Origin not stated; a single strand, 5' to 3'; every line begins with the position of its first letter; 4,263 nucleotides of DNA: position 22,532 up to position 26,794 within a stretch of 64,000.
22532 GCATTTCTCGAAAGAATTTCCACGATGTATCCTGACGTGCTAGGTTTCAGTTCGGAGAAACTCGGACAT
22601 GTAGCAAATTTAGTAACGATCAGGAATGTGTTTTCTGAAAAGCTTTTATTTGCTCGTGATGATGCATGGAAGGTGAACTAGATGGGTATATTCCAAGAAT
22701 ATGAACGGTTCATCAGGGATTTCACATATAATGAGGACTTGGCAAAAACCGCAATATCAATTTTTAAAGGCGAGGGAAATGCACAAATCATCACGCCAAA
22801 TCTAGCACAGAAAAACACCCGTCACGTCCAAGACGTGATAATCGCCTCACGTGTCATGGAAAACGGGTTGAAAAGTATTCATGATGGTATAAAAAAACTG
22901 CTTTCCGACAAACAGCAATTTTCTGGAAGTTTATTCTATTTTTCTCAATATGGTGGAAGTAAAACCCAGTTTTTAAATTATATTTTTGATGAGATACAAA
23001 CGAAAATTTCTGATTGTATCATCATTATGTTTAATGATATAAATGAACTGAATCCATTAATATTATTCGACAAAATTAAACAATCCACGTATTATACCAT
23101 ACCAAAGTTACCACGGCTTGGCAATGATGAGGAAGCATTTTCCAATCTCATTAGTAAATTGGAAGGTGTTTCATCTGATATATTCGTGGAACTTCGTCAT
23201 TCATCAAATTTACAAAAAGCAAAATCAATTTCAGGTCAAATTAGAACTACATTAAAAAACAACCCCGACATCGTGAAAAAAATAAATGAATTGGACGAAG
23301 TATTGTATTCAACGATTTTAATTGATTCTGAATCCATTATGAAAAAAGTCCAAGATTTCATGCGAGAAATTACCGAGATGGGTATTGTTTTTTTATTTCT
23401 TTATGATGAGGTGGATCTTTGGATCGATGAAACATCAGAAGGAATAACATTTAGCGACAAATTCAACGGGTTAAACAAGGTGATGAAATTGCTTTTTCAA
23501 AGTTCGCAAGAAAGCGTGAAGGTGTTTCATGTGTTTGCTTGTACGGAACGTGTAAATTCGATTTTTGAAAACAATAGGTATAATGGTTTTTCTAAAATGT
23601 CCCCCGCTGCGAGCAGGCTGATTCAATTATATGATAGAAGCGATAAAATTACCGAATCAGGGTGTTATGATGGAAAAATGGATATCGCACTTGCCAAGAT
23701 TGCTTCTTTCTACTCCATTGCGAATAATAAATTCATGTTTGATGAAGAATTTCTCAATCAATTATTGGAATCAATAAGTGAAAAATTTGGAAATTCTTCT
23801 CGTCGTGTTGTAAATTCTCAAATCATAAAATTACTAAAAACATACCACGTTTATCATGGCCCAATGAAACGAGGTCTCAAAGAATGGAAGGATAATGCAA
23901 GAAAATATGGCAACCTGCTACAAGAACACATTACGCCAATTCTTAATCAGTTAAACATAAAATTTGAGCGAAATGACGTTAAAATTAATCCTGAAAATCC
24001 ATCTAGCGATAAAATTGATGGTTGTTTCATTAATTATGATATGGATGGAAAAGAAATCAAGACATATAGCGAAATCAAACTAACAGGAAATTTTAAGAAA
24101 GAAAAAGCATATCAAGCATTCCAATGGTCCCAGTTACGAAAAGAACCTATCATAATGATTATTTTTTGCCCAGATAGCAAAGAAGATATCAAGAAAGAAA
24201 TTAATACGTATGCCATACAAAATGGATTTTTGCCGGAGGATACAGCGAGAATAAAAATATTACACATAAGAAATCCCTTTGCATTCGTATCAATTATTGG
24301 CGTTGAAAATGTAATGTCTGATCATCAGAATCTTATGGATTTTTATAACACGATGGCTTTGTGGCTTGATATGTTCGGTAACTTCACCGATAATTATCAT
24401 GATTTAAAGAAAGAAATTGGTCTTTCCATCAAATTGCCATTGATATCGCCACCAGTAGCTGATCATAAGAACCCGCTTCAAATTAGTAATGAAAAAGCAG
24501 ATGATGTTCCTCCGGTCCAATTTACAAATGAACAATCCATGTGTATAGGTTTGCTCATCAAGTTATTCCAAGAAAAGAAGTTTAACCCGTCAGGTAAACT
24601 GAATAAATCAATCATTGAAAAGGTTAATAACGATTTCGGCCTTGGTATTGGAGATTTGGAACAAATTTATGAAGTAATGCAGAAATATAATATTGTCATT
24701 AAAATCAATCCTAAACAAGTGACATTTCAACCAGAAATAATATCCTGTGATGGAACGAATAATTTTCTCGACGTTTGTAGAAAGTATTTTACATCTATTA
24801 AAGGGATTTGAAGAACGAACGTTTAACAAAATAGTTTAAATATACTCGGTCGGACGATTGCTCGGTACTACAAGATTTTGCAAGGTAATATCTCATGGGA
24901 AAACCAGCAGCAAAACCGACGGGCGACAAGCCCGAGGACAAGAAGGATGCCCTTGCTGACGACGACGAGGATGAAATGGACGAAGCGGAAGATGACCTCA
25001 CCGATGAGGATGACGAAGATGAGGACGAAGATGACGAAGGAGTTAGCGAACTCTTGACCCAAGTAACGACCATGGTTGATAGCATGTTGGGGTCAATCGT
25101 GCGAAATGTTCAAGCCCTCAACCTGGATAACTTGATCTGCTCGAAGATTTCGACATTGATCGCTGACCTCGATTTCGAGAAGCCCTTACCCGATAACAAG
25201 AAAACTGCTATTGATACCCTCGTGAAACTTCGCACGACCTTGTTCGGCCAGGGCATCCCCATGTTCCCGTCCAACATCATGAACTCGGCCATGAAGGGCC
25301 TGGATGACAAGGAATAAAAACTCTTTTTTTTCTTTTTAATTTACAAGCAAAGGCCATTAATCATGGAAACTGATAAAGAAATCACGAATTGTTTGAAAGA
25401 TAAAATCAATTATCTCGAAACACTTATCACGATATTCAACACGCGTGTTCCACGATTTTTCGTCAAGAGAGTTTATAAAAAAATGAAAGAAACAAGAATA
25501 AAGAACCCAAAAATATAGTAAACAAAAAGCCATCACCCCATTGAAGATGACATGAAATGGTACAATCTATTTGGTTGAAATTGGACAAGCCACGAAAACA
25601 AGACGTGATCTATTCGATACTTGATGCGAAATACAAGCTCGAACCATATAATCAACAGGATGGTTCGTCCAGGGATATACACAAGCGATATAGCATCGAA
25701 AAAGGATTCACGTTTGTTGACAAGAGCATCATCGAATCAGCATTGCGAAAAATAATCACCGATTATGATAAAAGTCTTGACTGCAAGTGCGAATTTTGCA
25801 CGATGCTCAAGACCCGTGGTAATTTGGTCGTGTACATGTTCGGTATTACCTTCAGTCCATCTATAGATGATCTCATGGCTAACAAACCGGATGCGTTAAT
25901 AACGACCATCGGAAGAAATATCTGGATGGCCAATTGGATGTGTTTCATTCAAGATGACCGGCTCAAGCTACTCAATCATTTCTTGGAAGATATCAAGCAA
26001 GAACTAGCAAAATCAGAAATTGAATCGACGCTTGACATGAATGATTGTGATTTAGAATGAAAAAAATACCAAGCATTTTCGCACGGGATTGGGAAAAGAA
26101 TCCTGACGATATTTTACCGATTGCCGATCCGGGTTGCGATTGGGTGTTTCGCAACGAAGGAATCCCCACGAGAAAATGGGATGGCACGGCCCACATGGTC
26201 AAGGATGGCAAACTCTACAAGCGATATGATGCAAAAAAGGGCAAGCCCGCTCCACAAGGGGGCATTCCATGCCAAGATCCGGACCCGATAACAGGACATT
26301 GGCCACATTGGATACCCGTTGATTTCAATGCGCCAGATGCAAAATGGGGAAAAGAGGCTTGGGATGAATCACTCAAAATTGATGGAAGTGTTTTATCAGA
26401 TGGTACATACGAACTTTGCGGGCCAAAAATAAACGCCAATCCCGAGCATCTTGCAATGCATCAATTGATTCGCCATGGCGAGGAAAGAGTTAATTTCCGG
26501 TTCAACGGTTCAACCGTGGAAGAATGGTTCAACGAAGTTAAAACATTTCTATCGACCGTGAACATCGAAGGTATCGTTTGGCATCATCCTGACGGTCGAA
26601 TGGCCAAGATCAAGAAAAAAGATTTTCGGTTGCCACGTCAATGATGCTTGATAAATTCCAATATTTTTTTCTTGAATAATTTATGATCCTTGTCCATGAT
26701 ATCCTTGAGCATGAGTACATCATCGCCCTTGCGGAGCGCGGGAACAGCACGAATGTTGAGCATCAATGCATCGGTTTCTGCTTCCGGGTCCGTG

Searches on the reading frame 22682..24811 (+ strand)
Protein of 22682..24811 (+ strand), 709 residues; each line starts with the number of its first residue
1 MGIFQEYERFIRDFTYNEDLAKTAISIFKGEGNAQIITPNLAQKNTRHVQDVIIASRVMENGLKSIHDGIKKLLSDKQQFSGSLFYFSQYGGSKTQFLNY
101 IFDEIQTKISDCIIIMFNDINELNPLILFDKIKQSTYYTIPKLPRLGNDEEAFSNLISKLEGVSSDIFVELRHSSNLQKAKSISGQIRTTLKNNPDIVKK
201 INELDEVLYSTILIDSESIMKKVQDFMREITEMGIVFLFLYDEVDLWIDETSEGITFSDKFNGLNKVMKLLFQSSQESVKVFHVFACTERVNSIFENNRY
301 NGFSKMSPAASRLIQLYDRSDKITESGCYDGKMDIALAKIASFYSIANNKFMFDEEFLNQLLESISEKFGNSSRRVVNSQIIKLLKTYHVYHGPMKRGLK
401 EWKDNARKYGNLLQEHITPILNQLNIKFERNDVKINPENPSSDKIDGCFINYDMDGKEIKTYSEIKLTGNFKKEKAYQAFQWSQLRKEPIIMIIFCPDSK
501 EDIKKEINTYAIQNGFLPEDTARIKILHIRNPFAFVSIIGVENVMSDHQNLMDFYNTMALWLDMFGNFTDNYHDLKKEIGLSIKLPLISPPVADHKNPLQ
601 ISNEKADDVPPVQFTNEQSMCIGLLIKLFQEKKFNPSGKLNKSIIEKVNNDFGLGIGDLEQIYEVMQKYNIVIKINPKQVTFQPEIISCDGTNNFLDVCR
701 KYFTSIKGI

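Call 10: search_protein_families(library=pfam, proteins=[window:22682-24811:+], max_evalue=0.01)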
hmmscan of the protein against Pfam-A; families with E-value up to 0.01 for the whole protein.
window:22682-24811:+ (709 aa): 0 families

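Call 17: search_protein_families(library=phrogs, proteins=[window:22682-24811:+], max_evalue=0.01)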
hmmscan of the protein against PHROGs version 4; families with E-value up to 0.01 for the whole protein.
window:22682-24811:+ (709 aa): 0 families

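Call 102: search_protein_families(library=ncbifam, proteins=[window:22682-24811:+], max_evalue=0.01)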
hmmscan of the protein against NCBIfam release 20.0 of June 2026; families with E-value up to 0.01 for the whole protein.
window:22682-24811:+ (709 aa): 0 families

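Call 113: search_solved_structures(query=window:22682-24811:+, max_evalue=0.5)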
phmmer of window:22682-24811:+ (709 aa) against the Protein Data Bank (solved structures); distinct sequences matched with E-value up to 0.5: 0.

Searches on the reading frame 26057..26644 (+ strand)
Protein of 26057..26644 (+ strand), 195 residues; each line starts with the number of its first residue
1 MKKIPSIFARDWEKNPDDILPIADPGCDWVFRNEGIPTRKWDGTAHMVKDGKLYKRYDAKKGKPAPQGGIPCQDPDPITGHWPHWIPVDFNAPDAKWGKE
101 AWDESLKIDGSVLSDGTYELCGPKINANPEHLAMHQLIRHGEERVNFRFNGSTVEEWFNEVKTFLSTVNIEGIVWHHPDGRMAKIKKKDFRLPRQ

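Call 52: search_protein_families(library=pfam, proteins=[window:26057-26644:+], max_evalue=0.01)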
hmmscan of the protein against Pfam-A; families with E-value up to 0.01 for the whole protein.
window:26057-26644:+ (195 aa): 1 family
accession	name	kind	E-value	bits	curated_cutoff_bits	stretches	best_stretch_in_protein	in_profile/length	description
PF17720.7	RLIG1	-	1.4e-08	34.5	25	1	112-190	188-269/324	RNA ligase 1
